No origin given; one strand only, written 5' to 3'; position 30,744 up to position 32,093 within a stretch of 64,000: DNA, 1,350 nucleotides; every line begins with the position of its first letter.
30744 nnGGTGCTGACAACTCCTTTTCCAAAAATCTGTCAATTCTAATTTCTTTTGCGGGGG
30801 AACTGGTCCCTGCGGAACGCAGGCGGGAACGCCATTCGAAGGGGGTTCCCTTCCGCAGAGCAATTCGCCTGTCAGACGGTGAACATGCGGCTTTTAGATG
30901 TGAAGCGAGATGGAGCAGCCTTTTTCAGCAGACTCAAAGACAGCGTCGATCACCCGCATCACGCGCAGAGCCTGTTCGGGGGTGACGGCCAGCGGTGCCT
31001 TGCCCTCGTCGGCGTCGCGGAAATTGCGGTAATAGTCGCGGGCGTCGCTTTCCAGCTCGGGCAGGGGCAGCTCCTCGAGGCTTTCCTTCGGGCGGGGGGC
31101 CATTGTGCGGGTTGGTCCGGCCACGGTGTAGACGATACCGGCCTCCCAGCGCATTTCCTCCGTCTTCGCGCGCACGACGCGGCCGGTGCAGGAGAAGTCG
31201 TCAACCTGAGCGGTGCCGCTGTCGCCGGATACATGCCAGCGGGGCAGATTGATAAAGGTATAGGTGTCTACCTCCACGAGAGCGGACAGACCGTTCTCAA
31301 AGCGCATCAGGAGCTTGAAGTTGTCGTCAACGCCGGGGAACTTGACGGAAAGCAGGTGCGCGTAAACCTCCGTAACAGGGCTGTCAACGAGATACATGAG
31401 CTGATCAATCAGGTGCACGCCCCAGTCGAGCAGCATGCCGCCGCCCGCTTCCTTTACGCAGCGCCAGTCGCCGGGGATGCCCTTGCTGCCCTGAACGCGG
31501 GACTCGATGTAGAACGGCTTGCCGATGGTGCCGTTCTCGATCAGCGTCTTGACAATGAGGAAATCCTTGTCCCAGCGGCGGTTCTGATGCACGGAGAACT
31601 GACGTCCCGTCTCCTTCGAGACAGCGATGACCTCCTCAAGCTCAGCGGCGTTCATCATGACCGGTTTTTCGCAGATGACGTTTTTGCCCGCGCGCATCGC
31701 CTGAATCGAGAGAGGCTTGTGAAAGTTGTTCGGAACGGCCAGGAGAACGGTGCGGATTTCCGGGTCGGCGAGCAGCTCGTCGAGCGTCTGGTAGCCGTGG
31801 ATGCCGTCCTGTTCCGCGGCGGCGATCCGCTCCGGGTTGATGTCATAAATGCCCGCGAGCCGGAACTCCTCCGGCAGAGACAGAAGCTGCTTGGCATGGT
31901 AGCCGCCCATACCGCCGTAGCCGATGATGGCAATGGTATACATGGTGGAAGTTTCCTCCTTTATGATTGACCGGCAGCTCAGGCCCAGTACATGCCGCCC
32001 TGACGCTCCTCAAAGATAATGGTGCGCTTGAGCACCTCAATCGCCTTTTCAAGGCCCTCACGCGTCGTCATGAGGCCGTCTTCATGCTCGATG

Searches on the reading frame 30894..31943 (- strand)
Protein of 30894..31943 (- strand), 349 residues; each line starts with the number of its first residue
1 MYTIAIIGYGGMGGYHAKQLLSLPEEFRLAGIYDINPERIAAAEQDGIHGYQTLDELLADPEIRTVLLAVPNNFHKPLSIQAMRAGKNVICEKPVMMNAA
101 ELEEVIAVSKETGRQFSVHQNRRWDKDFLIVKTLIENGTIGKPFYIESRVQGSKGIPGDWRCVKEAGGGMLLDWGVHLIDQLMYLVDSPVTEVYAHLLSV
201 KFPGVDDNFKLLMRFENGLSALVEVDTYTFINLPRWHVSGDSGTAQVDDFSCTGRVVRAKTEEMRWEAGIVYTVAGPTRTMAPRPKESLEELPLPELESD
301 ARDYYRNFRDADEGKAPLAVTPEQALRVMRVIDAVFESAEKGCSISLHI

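Call 4: search_protein_families(library=pfam, proteins=[window:30894-31943:-])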
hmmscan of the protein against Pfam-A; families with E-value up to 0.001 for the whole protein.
window:30894-31943:- (349 aa): 4 families
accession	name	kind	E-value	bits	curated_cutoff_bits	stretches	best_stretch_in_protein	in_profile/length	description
PF01408.29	GFO_IDH_MocA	-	3.6e-28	99.1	24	1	4-119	3-119/120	Oxidoreductase family, NAD-binding Rossmann fold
PF22725.1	GFO_IDH_MocA_C3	-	2.3e-27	95.9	27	1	130-245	3-123/124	GFO/IDH/MocA C-terminal domain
PF02894.22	GFO_IDH_MocA_C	-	7.8e-22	78.6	22.9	1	132-345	1-216/218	Oxidoreductase family, C-terminal alpha/beta domain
PF02629.25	CoA_binding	-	7.2e-06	27.1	22.3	1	2-90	4-91/97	CoA binding domain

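Call 5: search_protein_families(library=ncbifam, proteins=[window:30894-31943:-], max_evalue=0.01)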
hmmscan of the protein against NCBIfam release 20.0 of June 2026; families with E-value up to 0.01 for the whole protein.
window:30894-31943:- (349 aa): 12 families
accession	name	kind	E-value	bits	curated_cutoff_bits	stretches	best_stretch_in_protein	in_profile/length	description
TIGR04380.1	myo_inos_iolG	equivalog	4e-43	147.5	355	1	1-249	1-254/330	inositol 2-dehydrogenase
NF008607.0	PRK11579.1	subfamily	3.9e-37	128.1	330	1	4-347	7-345/346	oxidoreductase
NF040723.1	UDP-GlcNAcDh_Arch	equivalog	1.4e-32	113.5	450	1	4-249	3-239/302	UDP-N-acetylglucosamine 3-dehydrogenase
NF007574.0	PRK10206.1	equivalog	3.5e-26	92.1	352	1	4-244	5-244/345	oxidoreductase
NF052479.1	LevoglcsnDh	equivalog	6.1e-20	71.2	650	1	3-196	5-211/386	levoglucosan dehydrogenase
NF041392.1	XylDh_Gfo6_Halo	equivalog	2.7e-14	52.7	350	1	58-248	78-276/350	D-xylose 1-dehydrogenase Gfo6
NF052679.1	InsChiInosDhIolG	equivalog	3.5e-14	52.6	540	1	4-189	5-188/343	bifunctional inositol 2-dehydrogenase/D-chiro-inositol 1-dehydrogenase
NF058563.1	BT_2159_fam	equivalog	6.2e-11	41.9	650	1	4-187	3-184/350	disaccharide 3-dehydrogenase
NF003995.0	PRK05472.2-4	subfamily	1.5e-05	24.7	126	1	3-86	85-169/213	redox-sensing transcriptional repressor Rex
NF058561.1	BT_2158_fam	equivalog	0.0019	16.8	750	1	52-142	84-176/487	glycoside 3-dehydrogenase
NF003990.0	PRK05472.1-4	equivalog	0.0045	16.6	233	1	2-81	85-165/214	redox-sensing transcriptional repressor Rex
NF007161.0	PRK09599.1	subfamily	0.0047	16.2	271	1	3-73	2-70/302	NADP-dependent phosphogluconate dehydrogenase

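Call 8: search_solved_structures(query=window:30894-31943:-, max_evalue=0.00001)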
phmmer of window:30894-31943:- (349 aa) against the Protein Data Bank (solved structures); distinct sequences matched with E-value up to 0.00001: 73 (the best 60 are shown).
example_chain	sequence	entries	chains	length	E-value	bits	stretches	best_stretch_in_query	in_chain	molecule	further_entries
3e18_A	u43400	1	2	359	8.8e-94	317.7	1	2-343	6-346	oxidoreductase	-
9m37_A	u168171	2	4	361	3.1e-67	230.5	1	3-340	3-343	P581a DgpA2 and isoorientin complex structure | Gfo/Idh/MocA family protein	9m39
3e82_A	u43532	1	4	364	7.1e-33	117.5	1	3-344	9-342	Putative oxidoreductase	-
3gdo_A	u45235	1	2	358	3.3e-32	115.3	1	4-346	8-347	Uncharacterized oxidoreductase yvaA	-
3gfg_A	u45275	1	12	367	3.7e-32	115.1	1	4-346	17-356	Uncharacterized oxidoreductase yvaA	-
3kux_A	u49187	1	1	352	2.3e-30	109.2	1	4-338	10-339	Putative oxidoreductase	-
5a02_A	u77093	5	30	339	8.9e-28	100.7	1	8-260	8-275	ALDOSE-ALDOSE OXIDOREDUCTASE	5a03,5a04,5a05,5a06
3fhl_A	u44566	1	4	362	1.3e-27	100.2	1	15-215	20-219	Putative oxidoreductase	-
3ezy_A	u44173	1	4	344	4.4e-26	95.1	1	4-226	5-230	Dehydrogenase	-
3hnp_A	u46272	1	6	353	2.3e-25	92.8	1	3-244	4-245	Oxidoreductase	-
3i23_A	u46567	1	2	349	2.9e-25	92.4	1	5-244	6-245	Oxidoreductase, Gfo/Idh/MocA family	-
3fd8_A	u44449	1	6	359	3.2e-25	92.3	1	5-244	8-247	Oxidoreductase, Gfo/Idh/MocA family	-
7xr9_A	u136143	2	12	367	9.2e-25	90.8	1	4-187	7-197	DgpA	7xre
3f4l_A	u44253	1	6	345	1.9e-23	86.5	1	4-271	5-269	Putative oxidoreductase yhhX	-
9m3d_B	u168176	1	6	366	1.4e-22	83.6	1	5-188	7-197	DgpA1 from W974-1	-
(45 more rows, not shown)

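Call 73: search_solved_structures(query=window:30894-31943:-, max_evalue=1e-50, show_alignments=2)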
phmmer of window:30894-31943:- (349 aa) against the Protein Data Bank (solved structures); distinct sequences matched with E-value up to 1e-50: 2.
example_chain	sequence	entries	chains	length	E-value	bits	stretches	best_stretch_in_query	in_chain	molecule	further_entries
3e18_A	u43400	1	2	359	8.8e-94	317.7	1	2-343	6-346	oxidoreductase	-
9m37_A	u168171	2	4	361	3.1e-67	230.5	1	3-340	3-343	P581a DgpA2 and isoorientin complex structure | Gfo/Idh/MocA family protein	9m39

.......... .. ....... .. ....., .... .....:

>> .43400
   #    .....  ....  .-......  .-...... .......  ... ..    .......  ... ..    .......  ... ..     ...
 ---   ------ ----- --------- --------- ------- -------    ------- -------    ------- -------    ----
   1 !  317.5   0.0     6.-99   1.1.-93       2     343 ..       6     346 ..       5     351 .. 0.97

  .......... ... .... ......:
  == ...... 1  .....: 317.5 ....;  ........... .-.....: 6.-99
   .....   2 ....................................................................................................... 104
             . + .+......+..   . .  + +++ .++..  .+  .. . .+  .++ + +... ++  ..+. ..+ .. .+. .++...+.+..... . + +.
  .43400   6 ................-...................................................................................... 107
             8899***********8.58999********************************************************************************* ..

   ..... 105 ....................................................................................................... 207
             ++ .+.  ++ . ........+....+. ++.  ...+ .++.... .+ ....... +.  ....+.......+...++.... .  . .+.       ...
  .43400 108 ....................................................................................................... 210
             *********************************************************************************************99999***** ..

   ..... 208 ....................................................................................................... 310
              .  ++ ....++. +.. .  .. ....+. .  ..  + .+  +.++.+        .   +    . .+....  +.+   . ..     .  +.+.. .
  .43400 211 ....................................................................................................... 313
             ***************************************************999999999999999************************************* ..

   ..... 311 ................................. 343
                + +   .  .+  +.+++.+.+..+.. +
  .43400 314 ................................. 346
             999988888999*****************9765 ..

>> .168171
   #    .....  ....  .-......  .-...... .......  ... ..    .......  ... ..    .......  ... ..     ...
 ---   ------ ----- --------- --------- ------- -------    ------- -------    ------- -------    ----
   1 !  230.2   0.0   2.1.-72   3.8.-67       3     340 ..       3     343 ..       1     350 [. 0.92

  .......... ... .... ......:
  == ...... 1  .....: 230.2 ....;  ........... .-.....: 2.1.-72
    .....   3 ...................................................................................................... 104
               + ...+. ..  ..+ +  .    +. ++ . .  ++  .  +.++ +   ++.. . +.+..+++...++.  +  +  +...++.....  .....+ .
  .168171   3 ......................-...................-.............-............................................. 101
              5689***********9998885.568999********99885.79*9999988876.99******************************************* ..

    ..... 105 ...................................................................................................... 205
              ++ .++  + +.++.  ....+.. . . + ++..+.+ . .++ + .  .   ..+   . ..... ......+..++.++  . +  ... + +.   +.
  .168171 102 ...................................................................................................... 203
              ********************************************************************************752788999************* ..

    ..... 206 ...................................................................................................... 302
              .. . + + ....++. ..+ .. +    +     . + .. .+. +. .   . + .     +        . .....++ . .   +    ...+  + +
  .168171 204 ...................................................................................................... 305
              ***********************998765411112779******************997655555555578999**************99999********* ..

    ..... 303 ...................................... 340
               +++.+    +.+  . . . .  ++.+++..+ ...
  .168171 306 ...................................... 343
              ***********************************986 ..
